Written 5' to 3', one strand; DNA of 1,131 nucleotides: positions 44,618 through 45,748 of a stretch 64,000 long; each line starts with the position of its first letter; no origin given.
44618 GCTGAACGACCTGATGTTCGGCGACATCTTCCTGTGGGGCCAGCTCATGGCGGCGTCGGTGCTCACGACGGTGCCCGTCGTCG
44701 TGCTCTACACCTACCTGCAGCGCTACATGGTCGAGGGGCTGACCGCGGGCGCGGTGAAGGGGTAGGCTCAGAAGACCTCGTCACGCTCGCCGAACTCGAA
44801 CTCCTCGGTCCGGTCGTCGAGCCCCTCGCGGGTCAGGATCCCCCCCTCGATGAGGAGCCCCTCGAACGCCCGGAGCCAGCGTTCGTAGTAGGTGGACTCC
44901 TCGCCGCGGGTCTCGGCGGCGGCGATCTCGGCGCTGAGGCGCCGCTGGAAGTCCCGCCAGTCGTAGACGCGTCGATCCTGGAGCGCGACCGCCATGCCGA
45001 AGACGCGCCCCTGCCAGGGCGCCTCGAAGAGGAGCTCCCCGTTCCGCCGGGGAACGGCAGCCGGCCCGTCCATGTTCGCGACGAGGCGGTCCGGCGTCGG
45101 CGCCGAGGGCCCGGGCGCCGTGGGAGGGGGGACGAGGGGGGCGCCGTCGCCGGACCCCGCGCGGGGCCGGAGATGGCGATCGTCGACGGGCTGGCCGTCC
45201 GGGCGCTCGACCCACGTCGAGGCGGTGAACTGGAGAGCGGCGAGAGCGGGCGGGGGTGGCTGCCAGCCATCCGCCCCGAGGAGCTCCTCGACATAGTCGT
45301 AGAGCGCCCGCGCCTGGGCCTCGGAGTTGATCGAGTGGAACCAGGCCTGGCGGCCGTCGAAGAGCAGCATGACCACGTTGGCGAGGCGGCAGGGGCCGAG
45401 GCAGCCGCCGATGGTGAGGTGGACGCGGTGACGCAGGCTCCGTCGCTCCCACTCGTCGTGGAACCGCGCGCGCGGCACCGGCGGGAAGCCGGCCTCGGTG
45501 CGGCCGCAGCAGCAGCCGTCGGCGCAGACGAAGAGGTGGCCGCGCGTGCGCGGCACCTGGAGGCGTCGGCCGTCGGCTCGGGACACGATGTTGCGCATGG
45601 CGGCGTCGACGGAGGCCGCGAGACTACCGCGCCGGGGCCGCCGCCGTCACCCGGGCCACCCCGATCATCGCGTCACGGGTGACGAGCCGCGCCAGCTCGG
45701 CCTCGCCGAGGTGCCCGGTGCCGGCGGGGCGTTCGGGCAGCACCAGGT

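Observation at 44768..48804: Cobalt-type nitrile hydratase cluster with a ferredoxin-fused accessory protein, a cyclase-family hydrolase and an enolase-superfamily enzyme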

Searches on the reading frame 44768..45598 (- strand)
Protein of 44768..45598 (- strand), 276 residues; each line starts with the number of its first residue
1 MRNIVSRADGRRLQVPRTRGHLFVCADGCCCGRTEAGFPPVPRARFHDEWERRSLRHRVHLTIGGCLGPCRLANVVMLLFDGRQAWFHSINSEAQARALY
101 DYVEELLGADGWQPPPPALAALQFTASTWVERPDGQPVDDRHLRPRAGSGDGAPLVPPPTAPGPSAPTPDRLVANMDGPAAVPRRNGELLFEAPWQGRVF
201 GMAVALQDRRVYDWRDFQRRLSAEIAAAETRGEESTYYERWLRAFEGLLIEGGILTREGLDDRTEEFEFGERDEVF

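Call 3: search_protein_families(library=pfam, proteins=[window:44768-45598:-], max_evalue=0.1)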
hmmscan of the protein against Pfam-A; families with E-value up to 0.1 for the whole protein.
window:44768-45598:- (276 aa): 2 families
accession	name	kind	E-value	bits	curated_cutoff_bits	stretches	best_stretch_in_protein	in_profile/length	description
PF21006.2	NHase_beta_N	-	2e-13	50.8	21.5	1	176-267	10-98/115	Nitrile hydratase beta subunit, N-terminal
PF22552.1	TY-Chap3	-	0.017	16.3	27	0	213-231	2-20/117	T3SS (YopN, CesT) and YbjN peptide-binding chaperone 3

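Call 4: search_protein_families(library=ncbifam, proteins=[window:44768-45598:-], max_evalue=0.1)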
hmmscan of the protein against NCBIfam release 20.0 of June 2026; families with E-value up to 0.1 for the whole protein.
window:44768-45598:- (276 aa): 4 families
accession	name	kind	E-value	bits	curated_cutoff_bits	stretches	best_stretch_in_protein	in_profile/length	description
TIGR03889.1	nitrile_acc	equivalog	7.6e-19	67.5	46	1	191-258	1-71/74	nitrile hydratase accessory protein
TIGR03888.1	nitrile_beta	equivalog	3e-11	43.7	152.2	1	176-266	10-97/226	nitrile hydratase subunit beta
NF041613.1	fdxn_Azotob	equivalog_domain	0.00066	19.9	195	1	45-85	35-74/107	2Fe-2S ferredoxin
NF041612.1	fdxn_Clost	equivalog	0.045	14.4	150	0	21-103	7-91/102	2Fe-2S ferredoxin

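Call 5: find_homologous_proteins(query=window:44768-45598:-, max_evalue=0.001)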
Query window:44768-45598:- (276 aa): 1191 proteins with E <= 0.001 among 3634 candidates; the best 120 are listed.
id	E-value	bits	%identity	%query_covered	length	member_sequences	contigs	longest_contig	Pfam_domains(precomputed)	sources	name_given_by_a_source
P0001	1.2e-171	588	92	100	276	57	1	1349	PF21006.3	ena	-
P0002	3.9e-163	560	88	100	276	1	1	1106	PF21006.3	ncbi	-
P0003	6.1e-149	513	82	100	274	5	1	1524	PF21006.3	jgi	jgi:nitrile hydratase accessory protein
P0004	9.3e-140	483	76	100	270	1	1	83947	PF21006.3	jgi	jgi:nitrile hydratase accessory protein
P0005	4.4e-138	477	76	100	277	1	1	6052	PF21006.3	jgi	jgi:nitrile hydratase accessory protein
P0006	6.7e-130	451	74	100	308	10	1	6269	PF21006.3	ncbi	-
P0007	1.9e-126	439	70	100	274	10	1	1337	PF21006.3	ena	-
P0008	6.7e-123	428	68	100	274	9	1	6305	PF21006.3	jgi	jgi:cobaltochelatase CobN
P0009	7.1e-123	428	68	100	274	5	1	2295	PF21006.3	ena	-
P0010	1.4e-122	427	68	100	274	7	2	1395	PF21006.3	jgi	jgi:cobaltochelatase CobN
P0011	3.7e-122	425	67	100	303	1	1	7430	PF21006.3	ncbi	-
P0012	5.7e-122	425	67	100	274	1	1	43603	PF21006.3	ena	-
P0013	1.5e-121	423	66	100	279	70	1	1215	PF21006.3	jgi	jgi:nitrile hydratase accessory protein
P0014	8.6e-121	421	67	100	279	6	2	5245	PF21006.3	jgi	jgi:cobaltochelatase CobN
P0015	2.5e-120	419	66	100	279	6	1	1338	PF21006.3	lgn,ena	-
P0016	3.6e-120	419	67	100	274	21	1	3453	PF21006.3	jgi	jgi:nitrile hydratase accessory protein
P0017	5.0e-120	418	66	100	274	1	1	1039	PF21006.3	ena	-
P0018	5.5e-119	415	66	100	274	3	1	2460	PF21006.3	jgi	jgi:nitrile hydratase accessory protein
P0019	5.9e-119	415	66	100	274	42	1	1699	PF21006.3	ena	-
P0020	1.1e-118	414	67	100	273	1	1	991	PF21006.3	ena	-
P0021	1.5e-118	413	66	100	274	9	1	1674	PF21006.3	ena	-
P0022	4.3e-118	412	67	100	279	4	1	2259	PF21006.3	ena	-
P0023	6.7e-118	411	65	100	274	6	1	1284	PF21006.3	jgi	-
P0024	1.0e-117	411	66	100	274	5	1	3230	PF21006.3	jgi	-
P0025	5.1e-117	408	67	100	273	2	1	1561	PF21006.3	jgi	jgi:cobaltochelatase CobN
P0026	6.4e-117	408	66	100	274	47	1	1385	PF21006.3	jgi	jgi:nitrile hydratase accessory protein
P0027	7.1e-117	408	64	100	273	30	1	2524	PF21006.3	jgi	jgi:cobaltochelatase CobN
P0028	1.2e-116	407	66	100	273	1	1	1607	PF21006.3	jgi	jgi:nitrile hydratase accessory protein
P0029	5.0e-116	405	64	100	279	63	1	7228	PF21006.3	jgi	-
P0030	5.8e-116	405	64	100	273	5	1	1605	PF21006.3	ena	-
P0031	1.4e-115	404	65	100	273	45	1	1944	PF21006.3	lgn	-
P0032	6.7e-115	401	65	100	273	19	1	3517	PF21006.3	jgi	-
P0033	1.1e-114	401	64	100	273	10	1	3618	PF21006.3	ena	-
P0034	4.7e-114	399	65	100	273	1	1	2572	PF21006.3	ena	-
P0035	1.7e-113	397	64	100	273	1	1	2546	PF21006.3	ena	-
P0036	1.9e-113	397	64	100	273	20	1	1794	PF21006.3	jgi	jgi:nitrile hydratase accessory protein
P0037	2.6e-113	396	64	100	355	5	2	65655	PF02979.22,PF21006.3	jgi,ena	-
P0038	4.2e-113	396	64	100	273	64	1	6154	PF21006.3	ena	-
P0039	5.1e-113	395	65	100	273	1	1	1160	PF21006.3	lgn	-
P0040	8.5e-113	394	63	100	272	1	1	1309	PF21006.3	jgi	jgi:cobaltochelatase CobN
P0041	1.8e-112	393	62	100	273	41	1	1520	PF21006.3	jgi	-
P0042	1.9e-112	393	63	100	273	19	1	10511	PF21006.3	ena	-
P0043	2.1e-112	393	63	100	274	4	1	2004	PF21006.3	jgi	jgi:nitrile hydratase accessory protein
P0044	1.3e-111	391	63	100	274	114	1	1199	PF21006.3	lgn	-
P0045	1.7e-111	390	62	100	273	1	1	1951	PF21006.3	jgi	-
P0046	1.8e-111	390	64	96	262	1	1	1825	PF21006.3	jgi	jgi:nitrile hydratase accessory protein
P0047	2.6e-111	390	63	100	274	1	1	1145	PF21006.3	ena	-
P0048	3.6e-111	389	61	100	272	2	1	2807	PF21006.3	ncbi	-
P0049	3.1e-110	386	62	100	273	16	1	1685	PF21006.3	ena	-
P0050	3.9e-110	386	63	100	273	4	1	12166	PF21006.3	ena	-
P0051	7.5e-110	385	64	100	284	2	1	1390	PF21006.3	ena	-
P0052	1.2e-109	384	61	100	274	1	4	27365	PF21006.3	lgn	-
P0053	1.8e-109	384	64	93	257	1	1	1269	PF21006.3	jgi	jgi:nitrile hydratase accessory protein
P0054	4.3e-109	382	62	100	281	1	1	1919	PF21006.3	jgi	jgi:cobaltochelatase CobN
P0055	4.7e-109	382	63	100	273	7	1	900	PF21006.3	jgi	-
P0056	2.7e-108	380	61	100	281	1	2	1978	PF21006.3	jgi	jgi:nitrile hydratase accessory protein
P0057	8.7e-108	378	62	100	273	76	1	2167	PF21006.3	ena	-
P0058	1.3e-107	378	60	100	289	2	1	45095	PF21006.3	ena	-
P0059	2.7e-107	376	61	100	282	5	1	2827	PF21006.3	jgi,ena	-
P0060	3.0e-107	376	64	100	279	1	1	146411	PF21006.3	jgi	jgi:nitrile hydratase accessory protein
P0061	5.0e-107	376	61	100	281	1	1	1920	PF21006.3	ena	-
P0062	9.3e-107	375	62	100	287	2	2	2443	PF21006.3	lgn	-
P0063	1.4e-106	374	63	100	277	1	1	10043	PF21006.3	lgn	-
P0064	1.8e-106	374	61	100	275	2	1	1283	PF21006.3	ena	-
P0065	4.7e-106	372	61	100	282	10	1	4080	PF21006.3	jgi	jgi:nitrile hydratase accessory protein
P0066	7.0e-106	372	60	99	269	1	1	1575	PF21006.3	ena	-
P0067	1.3e-105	371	62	100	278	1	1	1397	PF21006.3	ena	-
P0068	1.5e-105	371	62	97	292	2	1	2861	PF21006.3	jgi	-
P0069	1.7e-105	371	62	100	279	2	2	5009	PF21006.3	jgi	-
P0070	1.7e-105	371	62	100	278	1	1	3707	PF21006.3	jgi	jgi:cobaltochelatase CobN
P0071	2.7e-105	370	61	100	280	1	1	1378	PF21006.3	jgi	jgi:cobaltochelatase CobN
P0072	2.8e-105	370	61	100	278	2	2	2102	PF21006.3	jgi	-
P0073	3.1e-105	370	61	100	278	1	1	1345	PF21006.3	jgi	jgi:nitrile hydratase accessory protein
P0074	3.8e-105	369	63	100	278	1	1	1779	PF21006.3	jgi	jgi:cobaltochelatase CobN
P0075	4.7e-105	369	60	100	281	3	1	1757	PF21006.3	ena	-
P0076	5.8e-105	369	59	100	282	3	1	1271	PF21006.3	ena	-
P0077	6.6e-105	369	60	100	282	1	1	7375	PF21006.3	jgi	jgi:nitrile hydratase accessory protein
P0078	7.4e-105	368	61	100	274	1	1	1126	PF21006.3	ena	-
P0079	7.6e-105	368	59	100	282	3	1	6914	PF21006.3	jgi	jgi:nitrile hydratase accessory protein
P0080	7.7e-105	368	60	100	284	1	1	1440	PF21006.3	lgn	-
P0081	1.2e-104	368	61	100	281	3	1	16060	PF21006.3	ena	-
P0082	1.3e-104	368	61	100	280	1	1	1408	PF21006.3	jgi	jgi:nitrile hydratase accessory protein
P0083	1.4e-104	367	61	100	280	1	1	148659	PF21006.3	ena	-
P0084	1.6e-104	367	61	100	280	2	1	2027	PF21006.3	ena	-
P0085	1.6e-104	367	62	100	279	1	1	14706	PF21006.3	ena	-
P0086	1.8e-104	367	62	100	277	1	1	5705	PF21006.3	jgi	jgi:cobaltochelatase CobN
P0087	1.8e-104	367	61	100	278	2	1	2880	PF21006.3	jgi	jgi:nitrile hydratase accessory protein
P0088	1.9e-104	367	61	100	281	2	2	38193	PF21006.3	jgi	jgi:nitrile hydratase accessory protein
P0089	2.5e-104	367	62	100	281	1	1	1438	PF21006.3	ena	-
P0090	3.3e-104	366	59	100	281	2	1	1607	PF21006.3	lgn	-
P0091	5.0e-104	366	61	100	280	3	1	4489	PF21006.3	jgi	jgi:cobaltochelatase CobN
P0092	5.3e-104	366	60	100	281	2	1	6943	PF21006.3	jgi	jgi:nitrile hydratase accessory protein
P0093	5.6e-104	366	60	100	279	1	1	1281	PF21006.3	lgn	-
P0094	5.7e-104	366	61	100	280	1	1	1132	PF21006.3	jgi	jgi:nitrile hydratase accessory protein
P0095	5.9e-104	365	56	100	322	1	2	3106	PF21006.3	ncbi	-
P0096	5.9e-104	365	61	100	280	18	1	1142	PF21006.3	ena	-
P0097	6.2e-104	365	61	100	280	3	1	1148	PF21006.3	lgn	-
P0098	7.2e-104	365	62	100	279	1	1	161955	PF21006.3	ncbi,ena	-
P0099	7.2e-104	365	62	100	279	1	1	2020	PF21006.3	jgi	jgi:nitrile hydratase accessory protein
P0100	7.2e-104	365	62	100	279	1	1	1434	PF21006.3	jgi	jgi:nitrile hydratase accessory protein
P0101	8.0e-104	365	60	100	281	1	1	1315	PF21006.3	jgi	jgi:nitrile hydratase accessory protein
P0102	8.6e-104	365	62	100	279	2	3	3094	PF21006.3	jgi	jgi:cobaltochelatase CobN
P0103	1.1e-103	365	61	100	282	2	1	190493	PF21006.3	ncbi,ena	-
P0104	1.1e-103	365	60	100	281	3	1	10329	PF21006.3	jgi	jgi:nitrile hydratase accessory protein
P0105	1.1e-103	365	62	100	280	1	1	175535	PF21006.3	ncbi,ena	-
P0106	1.4e-103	364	62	100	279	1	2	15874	PF21006.3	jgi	jgi:nitrile hydratase accessory protein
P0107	1.4e-103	364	62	100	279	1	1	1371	PF21006.3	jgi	jgi:nitrile hydratase accessory protein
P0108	1.4e-103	364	61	100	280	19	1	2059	PF21006.3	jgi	jgi:nitrile hydratase accessory protein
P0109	1.6e-103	364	58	100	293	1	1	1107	PF21006.3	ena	-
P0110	1.7e-103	364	60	100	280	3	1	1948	PF21006.3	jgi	jgi:cobaltochelatase CobN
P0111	1.7e-103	364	62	100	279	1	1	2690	PF21006.3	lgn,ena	-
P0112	1.7e-103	364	62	100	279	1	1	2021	PF21006.3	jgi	jgi:cobaltochelatase CobN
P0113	2.2e-103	364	62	100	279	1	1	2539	PF21006.3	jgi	jgi:nitrile hydratase accessory protein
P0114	2.2e-103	364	62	100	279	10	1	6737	PF21006.3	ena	-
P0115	2.3e-103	364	62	100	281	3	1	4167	PF21006.3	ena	-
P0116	2.4e-103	363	62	100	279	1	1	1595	PF21006.3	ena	-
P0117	2.5e-103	363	63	100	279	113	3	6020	PF21006.3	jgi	jgi:cobaltochelatase CobN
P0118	2.8e-103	363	60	100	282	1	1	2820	PF21006.3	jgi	jgi:nitrile hydratase accessory protein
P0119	2.8e-103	363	62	100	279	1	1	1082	PF21006.3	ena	-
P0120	2.8e-103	363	62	100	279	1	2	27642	PF21006.3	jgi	jgi:cobaltochelatase CobN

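Call 7: search_solved_structures(query=A1, max_evalue=10, show_alignments=3)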
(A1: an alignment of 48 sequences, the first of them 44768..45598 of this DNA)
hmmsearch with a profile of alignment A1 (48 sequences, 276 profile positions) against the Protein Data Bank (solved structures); distinct sequences matched with E-value up to 10: 30.
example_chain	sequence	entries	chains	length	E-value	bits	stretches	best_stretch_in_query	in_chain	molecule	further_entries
3qz9_B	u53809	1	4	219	4.1e-09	39.6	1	182-261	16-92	Co-type Nitrile Hydratase beta subunit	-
3qxe_B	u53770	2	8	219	4.1e-09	39.6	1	182-261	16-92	Co-type Nitrile Hydratase beta subunit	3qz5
3qyg_B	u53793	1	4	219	4.4e-09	39.5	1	182-261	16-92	Co-type Nitrile Hydratase beta subunit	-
3qyh_B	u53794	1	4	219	8.6e-09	38.5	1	182-261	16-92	Co-type Nitrile Hydratase beta subunit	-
7qom_B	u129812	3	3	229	1.7e-05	27.7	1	178-267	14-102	Nitrile hydratase subunit beta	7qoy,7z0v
2dpp_B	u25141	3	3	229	2.9e-05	27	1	178-267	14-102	Nitrile hydratase beta subunit | Nitrile hydratase subunit beta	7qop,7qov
7qou_B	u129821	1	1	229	3.6e-05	26.6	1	178-267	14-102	Nitrile hydratase subunit beta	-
1v29_B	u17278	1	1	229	3.7e-05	26.6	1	179-267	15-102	nitrile hydratase b chain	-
5abr_A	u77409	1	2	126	4.8e-05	26.2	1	16-82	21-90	FERREDOXIN, 2FE-2S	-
3hht_B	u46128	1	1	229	0.00017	24.4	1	179-267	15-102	Nitrile hydratase beta subunit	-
3vyh_B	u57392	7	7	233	0.00086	22.1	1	180-267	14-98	Cobalt-containing nitrile hydratase subunit beta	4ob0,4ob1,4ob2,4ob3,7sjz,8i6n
7w8m_B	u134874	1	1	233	0.00086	22.1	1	180-267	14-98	Cobalt-containing nitrile hydratase subunit beta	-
9d6k_B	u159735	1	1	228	0.00087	22.1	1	180-267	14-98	Cobalt-containing nitrile hydratase subunit beta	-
9d6m_B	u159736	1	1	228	0.00087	22.1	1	180-267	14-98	Cobalt-containing nitrile hydratase subunit beta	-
1ire_B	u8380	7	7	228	0.00087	22.1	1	180-267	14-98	Nitrile Hydratase | Nitrile Hydratase beta subunit | Cobalt-containing nitrile hydratase subunit beta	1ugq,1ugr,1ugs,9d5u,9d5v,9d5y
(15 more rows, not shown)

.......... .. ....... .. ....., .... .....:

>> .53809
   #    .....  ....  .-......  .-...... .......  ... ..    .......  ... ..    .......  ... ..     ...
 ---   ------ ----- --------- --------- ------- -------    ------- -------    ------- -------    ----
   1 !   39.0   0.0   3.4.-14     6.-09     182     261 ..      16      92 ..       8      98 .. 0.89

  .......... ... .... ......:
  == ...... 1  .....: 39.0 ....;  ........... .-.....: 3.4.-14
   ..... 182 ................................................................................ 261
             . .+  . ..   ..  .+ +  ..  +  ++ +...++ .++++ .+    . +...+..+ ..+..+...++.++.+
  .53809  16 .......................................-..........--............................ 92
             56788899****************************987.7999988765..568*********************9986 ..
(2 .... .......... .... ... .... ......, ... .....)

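Call 13: find_encoding_contigs(protein=P0103, flank=9000, max_places=2)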
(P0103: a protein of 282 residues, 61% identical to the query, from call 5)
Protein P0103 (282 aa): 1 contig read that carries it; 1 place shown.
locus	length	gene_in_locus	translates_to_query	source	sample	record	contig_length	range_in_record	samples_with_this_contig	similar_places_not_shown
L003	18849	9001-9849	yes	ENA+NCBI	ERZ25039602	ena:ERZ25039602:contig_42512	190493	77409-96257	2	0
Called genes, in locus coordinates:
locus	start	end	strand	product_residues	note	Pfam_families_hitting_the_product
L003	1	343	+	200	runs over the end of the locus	-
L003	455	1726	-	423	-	PF00390:malic, PF03949:Malic_M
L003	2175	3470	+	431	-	-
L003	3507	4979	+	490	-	PF00890:FAD_binding_2, PF01266:DAO, PF03486:HI0933_like (faint), PF07992:Pyr_redox_2 (faint), PF12831:FAD_oxidored (weak)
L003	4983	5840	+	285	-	PF13714:PEP_mutase, PF00463:ICL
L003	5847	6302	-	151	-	PF19315:MC_hydratase (weak), PF01575:MaoC_dehydratas, PF13452:FAS1_DH_region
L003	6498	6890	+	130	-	-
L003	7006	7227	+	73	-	-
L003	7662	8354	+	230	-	PF21006:NHase_beta_N, PF02211:NHase_beta_C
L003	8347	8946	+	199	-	PF02979:NHase_alpha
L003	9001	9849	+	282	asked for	PF21006:NHase_beta_N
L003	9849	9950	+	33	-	-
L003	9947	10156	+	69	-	-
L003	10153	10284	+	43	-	-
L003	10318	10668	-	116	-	-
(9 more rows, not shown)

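Call 14: find_encoding_contigs(protein=P0004, flank=9000, max_places=2)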
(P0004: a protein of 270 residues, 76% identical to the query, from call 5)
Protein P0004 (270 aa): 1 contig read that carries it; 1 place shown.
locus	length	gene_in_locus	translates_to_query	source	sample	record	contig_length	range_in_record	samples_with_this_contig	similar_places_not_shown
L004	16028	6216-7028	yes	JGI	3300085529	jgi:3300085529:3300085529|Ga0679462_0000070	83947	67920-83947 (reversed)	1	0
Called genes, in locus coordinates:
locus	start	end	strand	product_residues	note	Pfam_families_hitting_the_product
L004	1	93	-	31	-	?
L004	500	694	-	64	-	-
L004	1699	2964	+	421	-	PF04932:Wzy_C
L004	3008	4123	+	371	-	PF02746:MR_MLE_N, PF13378:MR_MLE_C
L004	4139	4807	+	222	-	PF04199:Cyclase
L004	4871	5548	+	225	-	PF21006:NHase_beta_N, PF02211:NHase_beta_C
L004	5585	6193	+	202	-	PF02979:NHase_alpha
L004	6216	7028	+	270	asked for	PF21006:NHase_beta_N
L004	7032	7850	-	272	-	PF00528:BPD_transp_1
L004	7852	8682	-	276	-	PF00528:BPD_transp_1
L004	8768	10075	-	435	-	PF01547:SBP_bac_1, PF13416:SBP_bac_8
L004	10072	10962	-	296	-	PF05721:PhyH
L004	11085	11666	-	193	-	-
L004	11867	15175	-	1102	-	PF12773:DZR, PF13240:Zn_Ribbon_1 (faint), PF13248:Zn_ribbon_3 (faint), PF24463:DUF7577 (weak), PF00211:Guanylate_cyc, PF13191:AAA_16, PF13428:TPR_14 (faint), PF13424:TPR_12 (weak)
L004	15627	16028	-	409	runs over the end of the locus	-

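Call 16: predict_structure(alignment_id=A1)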
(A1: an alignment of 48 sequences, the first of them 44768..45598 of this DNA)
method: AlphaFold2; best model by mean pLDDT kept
length: 276 residues; sequences in the alignment: 48
mean_pLDDT: 74.7   pTM: 0.48
mean pLDDT of the five models: 74.7, 73.0, 70.4, 69.4, 69.0
residues with pLDDT >= 90: 84; 70-90: 101; 50-70: 34; < 50: 57
segments of 3 or more residues with pLDDT < 50: 141-189, 270-276
pLDDT, mean of each block of 10 residues (from residue 1): 75 82 85 79 94 94 82 88 91 96 97 95 76 63 42 36 44 39 38 68 82 89 87 81 89 84 58 44
secondary structure, 60 per line:
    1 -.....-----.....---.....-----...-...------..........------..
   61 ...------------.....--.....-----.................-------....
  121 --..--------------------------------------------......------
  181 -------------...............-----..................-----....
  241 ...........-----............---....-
elements in order: E2-6 E12-16 E20-24 H43-52 E59-63 E76-80 E83-87 H93-109 H117-120 H169-174 H194-208 H214-231 H237-251 H257-268 H272-275

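Call 20: fold_search(model_id=the predicted structure, library=pdb)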
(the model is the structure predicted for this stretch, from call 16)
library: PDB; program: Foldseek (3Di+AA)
matches with E <= 10: 382; with E <= 0.001: 1
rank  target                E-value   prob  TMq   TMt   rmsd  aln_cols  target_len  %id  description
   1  7q4v_B                5.2e-04  1.00  0.28  0.14   6.3       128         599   17  Electron bifurcating hydrogenase - HydABC from A. woodii (released 2023-02-22)
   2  8iuf_V2               1.0e-03  1.00  0.26  0.31  14.1       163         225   15  Cryo-EM structure of Euglena gracilis super-complex I+III2+IV, composite (released 2024-02-28)
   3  1f37_B                1.3e-03  1.00  0.26  0.56   4.9       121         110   21  STRUCTURE OF A THIOREDOXIN-LIKE [2FE-2S] FERREDOXIN FROM AQUIFEX AEOLICUS (released 2000-07-26)
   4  8e73_V2               1.5e-03  1.00  0.26  0.31  10.7       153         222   14  Vigna radiata supercomplex I+III2 (full bridge) (released 2023-01-11)
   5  1m2a_A                1.8e-03  1.00  0.26  0.59   4.8       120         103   21  Crystal structure at 1.5 Angstroms resolution of the wild type thioredoxin-like [2Fe-2S] ferredoxin from Aquifex aeoli (released 2002-09-18)
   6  7p5h_B                3.0e-03  1.00  0.25  0.13   4.3       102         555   20  TmHydABC- D2 map (released 2022-09-14)
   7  1m2b_A                4.3e-03  1.00  0.25  0.58   5.2       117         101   20  Crystal structure at 1.25 Angstroms resolution of the Cys55Ser variant of the thioredoxin-like [2Fe-2S] ferredoxin fro (released 2002-09-18)
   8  5abr_A                4.8e-03  1.00  0.26  0.60   5.9       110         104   24  Structure of FeSI protein from Azotobacter vinelandii (released 2016-08-24)
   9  1f37_A                4.8e-03  1.00  0.27  0.58   4.1       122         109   21  STRUCTURE OF A THIOREDOXIN-LIKE [2FE-2S] FERREDOXIN FROM AQUIFEX AEOLICUS (released 2000-07-26)
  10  6x89_V2               4.8e-03  0.99  0.26  0.32   8.5       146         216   12  Vigna radiata mitochondrial complex I* (released 2020-09-02)
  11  7zm7_H                5.1e-03  0.98  0.25  0.30   9.9       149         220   12  CryoEM structure of mitochondrial complex I from Chaetomium thermophilum (inhibited by DDM) (released 2022-11-30)
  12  7p92_B                5.4e-03  1.00  0.25  0.12   4.3       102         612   20  TmHydABC- T. maritima bifurcating hydrogenase with bridge domain up (released 2022-09-14)
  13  8a6t_B                5.4e-03  1.00  0.24  0.12   6.8       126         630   13  Cryo-EM structure of the electron bifurcating Fe-Fe hydrogenase HydABC complex from Thermoanaerobacter kivui in the re (released 2023-02-15)
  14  1m2a_B                5.8e-03  1.00  0.25  0.58   5.3       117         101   20  Crystal structure at 1.5 Angstroms resolution of the wild type thioredoxin-like [2Fe-2S] ferredoxin from Aquifex aeoli (released 2002-09-18)
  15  7dgq_9                6.9e-03  0.95  0.22  0.28  12.6       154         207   18  Activity optimized supercomplex state1 (released 2022-05-18)
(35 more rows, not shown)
